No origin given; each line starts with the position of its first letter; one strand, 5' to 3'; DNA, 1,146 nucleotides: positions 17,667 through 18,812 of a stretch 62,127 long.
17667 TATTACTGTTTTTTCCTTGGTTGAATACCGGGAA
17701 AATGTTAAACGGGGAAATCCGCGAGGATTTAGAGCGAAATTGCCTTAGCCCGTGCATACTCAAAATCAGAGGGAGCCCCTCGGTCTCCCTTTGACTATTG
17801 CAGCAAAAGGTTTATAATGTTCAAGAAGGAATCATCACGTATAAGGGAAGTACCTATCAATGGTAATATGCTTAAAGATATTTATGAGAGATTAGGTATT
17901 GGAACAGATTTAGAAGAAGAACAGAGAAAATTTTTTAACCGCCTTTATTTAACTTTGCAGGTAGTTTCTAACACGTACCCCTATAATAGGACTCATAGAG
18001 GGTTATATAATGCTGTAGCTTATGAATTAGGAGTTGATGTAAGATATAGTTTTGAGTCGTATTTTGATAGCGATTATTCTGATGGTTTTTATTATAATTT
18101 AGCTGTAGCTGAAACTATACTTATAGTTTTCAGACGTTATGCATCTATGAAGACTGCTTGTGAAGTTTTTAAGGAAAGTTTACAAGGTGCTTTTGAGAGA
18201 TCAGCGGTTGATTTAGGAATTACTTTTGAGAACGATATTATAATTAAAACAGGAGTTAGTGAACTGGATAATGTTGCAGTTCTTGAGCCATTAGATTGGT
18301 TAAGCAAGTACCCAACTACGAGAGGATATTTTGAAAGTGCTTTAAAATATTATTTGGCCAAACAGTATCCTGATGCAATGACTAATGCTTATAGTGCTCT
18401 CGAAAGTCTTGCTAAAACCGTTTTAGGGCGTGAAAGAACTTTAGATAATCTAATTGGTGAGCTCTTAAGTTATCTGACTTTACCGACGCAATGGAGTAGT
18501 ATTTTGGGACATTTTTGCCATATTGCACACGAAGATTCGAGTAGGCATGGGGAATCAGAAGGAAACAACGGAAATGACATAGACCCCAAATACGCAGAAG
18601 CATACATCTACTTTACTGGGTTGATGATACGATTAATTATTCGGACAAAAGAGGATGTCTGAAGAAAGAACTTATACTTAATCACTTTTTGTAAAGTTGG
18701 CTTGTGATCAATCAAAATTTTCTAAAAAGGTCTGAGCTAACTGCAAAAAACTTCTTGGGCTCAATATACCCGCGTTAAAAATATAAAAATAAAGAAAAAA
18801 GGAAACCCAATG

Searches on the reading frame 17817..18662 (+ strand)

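Call 80: search_protein_families(library=pfam, proteins=[window:17817-18662:+], max_evalue=0.01)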
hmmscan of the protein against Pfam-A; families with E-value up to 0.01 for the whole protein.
window:17817-18662:+ (281 aa): 0 families

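Call 81: search_protein_families(library=padloc, proteins=[window:17817-18662:+], max_evalue=0.01)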
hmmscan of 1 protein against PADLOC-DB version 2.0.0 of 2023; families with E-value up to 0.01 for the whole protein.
window:17817-18662:+ (281 aa): 2 families
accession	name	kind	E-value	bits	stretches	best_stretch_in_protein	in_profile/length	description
PDLC04998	PDC-S32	-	1.9e-08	32.6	1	102-221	56-177/237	-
PDLC04997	PDC-S32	-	0.0004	18.2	1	108-259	116-265/285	-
